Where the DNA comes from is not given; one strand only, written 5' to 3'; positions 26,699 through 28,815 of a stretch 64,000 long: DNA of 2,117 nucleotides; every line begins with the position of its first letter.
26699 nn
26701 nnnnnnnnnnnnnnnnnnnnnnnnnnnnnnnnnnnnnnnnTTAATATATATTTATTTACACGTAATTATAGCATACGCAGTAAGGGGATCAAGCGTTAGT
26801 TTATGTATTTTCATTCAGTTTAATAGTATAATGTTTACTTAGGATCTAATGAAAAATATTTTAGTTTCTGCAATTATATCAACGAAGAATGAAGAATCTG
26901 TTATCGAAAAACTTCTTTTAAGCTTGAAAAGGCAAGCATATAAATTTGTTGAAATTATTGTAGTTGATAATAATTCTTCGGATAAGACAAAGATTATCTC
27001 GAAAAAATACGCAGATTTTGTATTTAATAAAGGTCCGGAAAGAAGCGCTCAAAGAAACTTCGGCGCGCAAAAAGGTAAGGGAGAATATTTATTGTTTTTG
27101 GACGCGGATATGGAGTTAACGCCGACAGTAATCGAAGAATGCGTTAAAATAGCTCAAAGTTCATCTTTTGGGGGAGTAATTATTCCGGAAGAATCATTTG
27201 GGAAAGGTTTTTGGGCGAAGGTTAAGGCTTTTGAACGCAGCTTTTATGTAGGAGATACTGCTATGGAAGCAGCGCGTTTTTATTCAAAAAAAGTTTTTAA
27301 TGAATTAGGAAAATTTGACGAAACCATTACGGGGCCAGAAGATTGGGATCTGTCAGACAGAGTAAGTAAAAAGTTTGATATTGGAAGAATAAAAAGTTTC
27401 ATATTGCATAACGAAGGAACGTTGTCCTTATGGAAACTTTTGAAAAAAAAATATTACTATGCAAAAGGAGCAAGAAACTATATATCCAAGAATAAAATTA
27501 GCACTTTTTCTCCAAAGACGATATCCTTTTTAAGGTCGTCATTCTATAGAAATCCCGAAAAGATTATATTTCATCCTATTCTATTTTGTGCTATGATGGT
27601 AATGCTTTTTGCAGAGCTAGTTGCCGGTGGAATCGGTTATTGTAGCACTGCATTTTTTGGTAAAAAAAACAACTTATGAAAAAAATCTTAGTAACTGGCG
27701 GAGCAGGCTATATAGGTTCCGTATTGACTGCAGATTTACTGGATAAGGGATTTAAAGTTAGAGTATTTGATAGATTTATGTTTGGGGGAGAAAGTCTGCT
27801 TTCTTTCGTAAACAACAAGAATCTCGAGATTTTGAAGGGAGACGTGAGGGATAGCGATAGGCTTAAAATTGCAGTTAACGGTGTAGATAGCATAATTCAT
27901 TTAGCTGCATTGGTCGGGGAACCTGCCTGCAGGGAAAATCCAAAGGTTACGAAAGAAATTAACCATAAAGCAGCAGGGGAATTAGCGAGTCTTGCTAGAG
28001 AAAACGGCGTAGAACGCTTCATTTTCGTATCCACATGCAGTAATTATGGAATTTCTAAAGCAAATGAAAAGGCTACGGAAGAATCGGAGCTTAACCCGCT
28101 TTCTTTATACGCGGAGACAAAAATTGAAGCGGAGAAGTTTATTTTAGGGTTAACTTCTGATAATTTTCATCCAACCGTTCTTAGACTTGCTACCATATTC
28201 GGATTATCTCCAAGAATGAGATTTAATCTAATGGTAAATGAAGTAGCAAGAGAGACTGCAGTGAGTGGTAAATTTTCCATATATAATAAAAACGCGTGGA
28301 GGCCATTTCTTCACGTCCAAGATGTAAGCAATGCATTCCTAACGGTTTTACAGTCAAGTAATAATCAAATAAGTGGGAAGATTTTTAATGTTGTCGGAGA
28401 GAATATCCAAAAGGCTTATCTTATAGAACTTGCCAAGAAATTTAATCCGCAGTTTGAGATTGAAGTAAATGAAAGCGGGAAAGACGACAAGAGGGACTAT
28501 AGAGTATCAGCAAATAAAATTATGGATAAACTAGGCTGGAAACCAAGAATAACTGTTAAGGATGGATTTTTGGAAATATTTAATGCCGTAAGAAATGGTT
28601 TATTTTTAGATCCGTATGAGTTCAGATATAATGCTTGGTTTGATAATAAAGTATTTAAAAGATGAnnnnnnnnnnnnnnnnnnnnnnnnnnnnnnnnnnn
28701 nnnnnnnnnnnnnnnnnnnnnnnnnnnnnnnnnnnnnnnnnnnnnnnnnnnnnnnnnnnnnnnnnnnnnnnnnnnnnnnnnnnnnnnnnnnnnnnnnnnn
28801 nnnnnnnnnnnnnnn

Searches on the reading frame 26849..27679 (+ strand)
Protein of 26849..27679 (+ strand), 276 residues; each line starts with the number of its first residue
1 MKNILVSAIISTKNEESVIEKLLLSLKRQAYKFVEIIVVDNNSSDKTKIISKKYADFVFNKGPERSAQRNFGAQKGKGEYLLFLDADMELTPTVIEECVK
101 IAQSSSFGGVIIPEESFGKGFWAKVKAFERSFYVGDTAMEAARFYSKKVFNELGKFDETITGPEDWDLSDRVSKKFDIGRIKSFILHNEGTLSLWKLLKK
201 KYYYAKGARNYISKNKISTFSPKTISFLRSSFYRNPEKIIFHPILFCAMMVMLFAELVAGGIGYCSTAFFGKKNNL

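Call 4: search_protein_families(library=pfam, proteins=[window:26849-27679:+])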
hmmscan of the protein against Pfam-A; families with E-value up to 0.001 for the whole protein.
window:26849-27679:+ (276 aa): 3 families
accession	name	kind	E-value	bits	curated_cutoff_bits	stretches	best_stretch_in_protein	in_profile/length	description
PF00535.33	Glycos_transf_2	-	2.9e-24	86.3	23.3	1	7-112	1-113/168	Glycosyl transferase family 2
PF10111.15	Glyco_tranf_2_2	-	1.4e-12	48.1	27.3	1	9-106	3-110/276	Glycosyltransferase like family 2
PF13641.12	Glyco_tranf_2_3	-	0.00023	21.7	27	1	6-116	3-125/230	Glycosyltransferase like family 2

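Call 5: search_protein_families(library=ncbifam, proteins=[window:26849-27679:+])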
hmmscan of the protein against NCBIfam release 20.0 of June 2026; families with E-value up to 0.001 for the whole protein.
window:26849-27679:+ (276 aa): 18 families
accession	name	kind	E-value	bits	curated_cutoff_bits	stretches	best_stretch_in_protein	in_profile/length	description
TIGR04283.1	glyco_like_mftF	equivalog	6.6e-24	84.7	182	1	6-186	1-183/221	TIGR04283 family arsenosugar biosynthesis glycosyltransferase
NF041875.1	EPS_EpsD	equivalog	6.3e-13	48.8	370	1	6-205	1-224/325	exopolysaccharide biosynthesis glycosyltransferase EpsD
NF007482.0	PRK10073.1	equivalog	7.8e-13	48.1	423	1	5-105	7-113/334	glycosyltransferase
TIGR03965.1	mycofact_glyco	equivalog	5.8e-12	45.2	280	1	6-95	76-172/467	mycofactocin biosynthesis glycosyltransferase MftF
NF047683.1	TeichurnBiosyTuaG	equivalog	7.4e-10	38.9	400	1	4-104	6-113/252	teichuronic acid biosynthesis protein TuaG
NF050050.1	ProtGlycPglI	equivalog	1.3e-09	37.9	500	1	6-162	4-176/306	GalNAc(5)-diNAcBac-PP-undecaprenol beta-1,3-glucosyltransferase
NF045692.1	OglycostaseCruG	equivalog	1.2e-08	34.4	600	1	6-54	43-91/386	2'-O-glycosyltransferase CruG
NF038299.1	EPS_HpsN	equivalog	4.1e-07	29.3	425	1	5-103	2-107/317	hormogonium polysaccharide biosynthesis glycosyltransferase HpsN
TIGR03469.1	HpnB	hypoth_equivalog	6.8e-07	28.6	379.25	1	6-56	46-97/386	hopene-associated glycosyltransferase HpnB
NF038302.1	EPS_HpsE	equivalog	1e-06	27.9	300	1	8-105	5-114/307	hormogonium polysaccharide biosynthesis glycosyltransferase HpsE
NF010496.0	PRK13915.1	equivalog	2e-06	27.1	262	1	5-81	32-108/307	glucosyl-3-phosphoglycerate synthase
TIGR03937.1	PgaC_IcaA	equivalog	6.6e-06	25.3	422.3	1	5-99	46-147/407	poly-beta-1,6-N-acetyl-D-glucosamine synthase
TIGR04182.1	glyco_TIGR04182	equivalog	8.5e-06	25.4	325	1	6-98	2-93/293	S-layer glycoprotein N-glycosyltransferase AglJ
NF050819.1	PolSacchBiosHfsG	equivalog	4.1e-05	22.9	500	1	7-110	15-129/302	polysaccharide biosynthesis protein HfsG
NF047588.1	GlcsyltransPgfSStrep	equivalog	0.00025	20.4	500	1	6-133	3-138/308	glycosyltransferase PgfS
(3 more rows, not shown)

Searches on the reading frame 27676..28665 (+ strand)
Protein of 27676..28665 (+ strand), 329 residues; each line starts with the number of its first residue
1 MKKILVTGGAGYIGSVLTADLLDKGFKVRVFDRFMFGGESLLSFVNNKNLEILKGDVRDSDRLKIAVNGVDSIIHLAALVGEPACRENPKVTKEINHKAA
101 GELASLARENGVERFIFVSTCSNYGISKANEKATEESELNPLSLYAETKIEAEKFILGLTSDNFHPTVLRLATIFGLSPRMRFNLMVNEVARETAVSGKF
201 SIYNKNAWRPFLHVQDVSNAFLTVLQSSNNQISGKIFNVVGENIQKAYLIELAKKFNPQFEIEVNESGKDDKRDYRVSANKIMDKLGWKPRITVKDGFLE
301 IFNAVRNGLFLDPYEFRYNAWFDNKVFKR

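Call 4: search_protein_families(library=pfam, proteins=[window:27676-28665:+])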
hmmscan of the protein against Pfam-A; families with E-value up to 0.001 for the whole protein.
window:27676-28665:+ (329 aa): 9 families
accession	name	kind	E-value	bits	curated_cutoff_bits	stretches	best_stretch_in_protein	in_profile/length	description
PF01370.27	Epimerase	-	7e-43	147.2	20.9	1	4-239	1-239/240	NAD dependent epimerase/dehydratase family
PF16363.11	GDP_Man_Dehyd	-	1e-30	107.8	27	1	5-298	1-329/332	GDP-mannose 4,6 dehydratase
PF01073.25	3Beta_HSD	-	3.8e-22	79.1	22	1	5-239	1-248/280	3-beta hydroxysteroid dehydrogenase/isomerase family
PF04321.23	RmlD_sub_bind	-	6.4e-18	65.3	27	1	3-243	2-216/287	RmlD substrate binding domain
PF05368.20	NmrA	-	3.1e-14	53.7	27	1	2-131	3-118/298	NmrA-like family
PF02719.21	Polysacc_synt_2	-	1.4e-13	51.2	20.2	1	4-120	1-128/293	Polysaccharide biosynthesis protein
PF13460.12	NAD_binding_10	-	3.3e-13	50.3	27.2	1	8-156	1-131/184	NAD(P)H-binding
PF07993.18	NAD_binding_4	-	3.3e-10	40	20.1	1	63-178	82-210/258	Male sterility protein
PF00106.31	adh_short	-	3.1e-05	24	26.6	1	2-80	1-82/195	short chain dehydrogenase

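Call 5: search_protein_families(library=ncbifam, proteins=[window:27676-28665:+])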
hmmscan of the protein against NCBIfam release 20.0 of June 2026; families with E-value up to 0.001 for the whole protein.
window:27676-28665:+ (329 aa): 33 families (the best 25 are shown)
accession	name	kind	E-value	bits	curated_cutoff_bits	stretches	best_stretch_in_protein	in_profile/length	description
TIGR01179.1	galE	equivalog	2.8e-34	118.4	262.3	1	3-293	1-312/332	UDP-glucose 4-epimerase GalE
TIGR04180.1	EDH_00030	hypoth_equivalog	8e-29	100.6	475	1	4-267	1-267/297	NAD-dependent 4,6-dehydratase LegB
TIGR01181.1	dTDP_gluc_dehyt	equivalog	1.2e-26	93.5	365.1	1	3-298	1-304/321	dTDP-glucose 4,6-dehydratase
TIGR03466.1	HpnA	hypoth_equivalog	7.7e-21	74.3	367.65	1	3-164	2-160/327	hopanoid-associated sugar epimerase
TIGR02197.1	heptose_epim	equivalog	3.3e-17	62.6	274.6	1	4-239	1-241/316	ADP-glyceromanno-heptose 6-epimerase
TIGR03589.1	PseB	equivalog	1.2e-16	60.6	407.75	1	2-155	5-145/324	UDP-N-acetylglucosamine 4,6-dehydratase (inverting)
TIGR01214.1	rmlD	equivalog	2.5e-16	59.6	224.05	1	3-231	1-200/285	dTDP-4-dehydrorhamnose reductase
NF042422.1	oxyalk_red_OleD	equivalog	2.9e-16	59.8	580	1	3-178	2-172/329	2-alkyl-3-oxoalkanoate reductase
NF043036.1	ErythonDh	equivalog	1.4e-15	57.3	325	1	3-174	2-179/321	D-erythronate dehydrogenase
NF007956.0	PRK10675.1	subfamily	1.3e-14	54.1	394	1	3-170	2-176/338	UDP-glucose 4-epimerase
NF008872.0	PRK11908.1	equivalog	8e-14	51.4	294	1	1-256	1-267/349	bifunctional UDP-4-keto-pentose/UDP-xylose synthase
NF042423.1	oxyalk_red_Shew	equivalog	2.5e-13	49.8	580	1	2-176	9-176/331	2-alkyl-3-oxoalkanoate reductase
NF052578.1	StrlDmthSdmBMthl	equivalog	2.9e-13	50.3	600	1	4-245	3-233/328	sterol demethylase protein SdmB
NF011728.1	PRK15181.1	equivalog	3.8e-11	42.6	760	1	2-177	16-198/348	Vi polysaccharide biosynthesis UDP-N-acetylglucosaminuronic acid C-4 epimerase TviC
NF007582.0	PRK10217.1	equivalog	1.1e-10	41.1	698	1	1-298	1-324/355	dTDP-glucose 4,6-dehydratase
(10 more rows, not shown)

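Call 42: search_solved_structures(query=window:27676-28665:+, max_evalue=1e-15)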
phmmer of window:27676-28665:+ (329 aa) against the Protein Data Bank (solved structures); distinct sequences matched with E-value up to 1e-15: 17.
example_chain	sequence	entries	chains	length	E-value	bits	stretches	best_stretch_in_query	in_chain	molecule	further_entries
6vo6_A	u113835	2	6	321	6.3e-63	216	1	2-305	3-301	Putative sugar-nucleotide epimerase/dehydratease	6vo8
8rdg_A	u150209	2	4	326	5.4e-31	111.1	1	3-294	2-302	SDR family NAD(P)-dependent oxidoreductase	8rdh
8rdi_A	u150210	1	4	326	2e-30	109.2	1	3-294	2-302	SDR family NAD(P)-dependent oxidoreductase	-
6wjb_A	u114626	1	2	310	3.9e-25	91.9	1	2-226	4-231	NAD-dependent epimerase/dehydratase family protein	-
6wj9_A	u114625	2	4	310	1.9e-24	89.6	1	2-226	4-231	NAD-dependent epimerase/dehydratase family protein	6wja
2hun_A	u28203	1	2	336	1.3e-19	73.7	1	3-300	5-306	336aa long hypothetical dTDP-glucose 4,6-dehydratase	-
4lk3_A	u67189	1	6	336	1.6e-19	73.4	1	2-306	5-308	UDP-glucuronic acid decarboxylase 1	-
4gll_A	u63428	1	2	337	3.1e-19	72.5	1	2-306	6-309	UDP-glucuronic acid decarboxylase 1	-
4m55_A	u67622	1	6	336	3.1e-19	72.5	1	2-306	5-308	UDP-glucuronic acid decarboxylase 1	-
2b69_A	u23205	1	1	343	3.5e-19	72.3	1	2-306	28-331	UDP-glucuronate decarboxylase 1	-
2c20_A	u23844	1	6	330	4.5e-19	72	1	1-293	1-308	UDP-GLUCOSE 4-EPIMERASE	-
1orr_A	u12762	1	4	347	1.4e-17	67.1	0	1-136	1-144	CDP-tyvelose-2-epimerase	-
3ehe_A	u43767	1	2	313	3.2e-17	65.9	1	2-296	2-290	UDP-glucose 4-epimerase (GalE-1)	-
6dnt_A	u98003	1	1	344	4.3e-17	65.5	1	2-290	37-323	NAD-dependent epimerase/dehydratase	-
7k3p_A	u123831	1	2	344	1.2e-16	64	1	3-292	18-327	UDP-glucose 4-epimerase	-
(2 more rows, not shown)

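Call 67: search_solved_structures(query=window:27676-28665:+, max_evalue=1e-40, show_alignments=1)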
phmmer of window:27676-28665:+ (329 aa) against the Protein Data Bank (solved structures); distinct sequences matched with E-value up to 1e-40: 1.
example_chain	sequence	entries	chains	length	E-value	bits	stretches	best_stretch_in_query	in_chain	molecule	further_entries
6vo6_A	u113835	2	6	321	6.3e-63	216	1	2-305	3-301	Putative sugar-nucleotide epimerase/dehydratease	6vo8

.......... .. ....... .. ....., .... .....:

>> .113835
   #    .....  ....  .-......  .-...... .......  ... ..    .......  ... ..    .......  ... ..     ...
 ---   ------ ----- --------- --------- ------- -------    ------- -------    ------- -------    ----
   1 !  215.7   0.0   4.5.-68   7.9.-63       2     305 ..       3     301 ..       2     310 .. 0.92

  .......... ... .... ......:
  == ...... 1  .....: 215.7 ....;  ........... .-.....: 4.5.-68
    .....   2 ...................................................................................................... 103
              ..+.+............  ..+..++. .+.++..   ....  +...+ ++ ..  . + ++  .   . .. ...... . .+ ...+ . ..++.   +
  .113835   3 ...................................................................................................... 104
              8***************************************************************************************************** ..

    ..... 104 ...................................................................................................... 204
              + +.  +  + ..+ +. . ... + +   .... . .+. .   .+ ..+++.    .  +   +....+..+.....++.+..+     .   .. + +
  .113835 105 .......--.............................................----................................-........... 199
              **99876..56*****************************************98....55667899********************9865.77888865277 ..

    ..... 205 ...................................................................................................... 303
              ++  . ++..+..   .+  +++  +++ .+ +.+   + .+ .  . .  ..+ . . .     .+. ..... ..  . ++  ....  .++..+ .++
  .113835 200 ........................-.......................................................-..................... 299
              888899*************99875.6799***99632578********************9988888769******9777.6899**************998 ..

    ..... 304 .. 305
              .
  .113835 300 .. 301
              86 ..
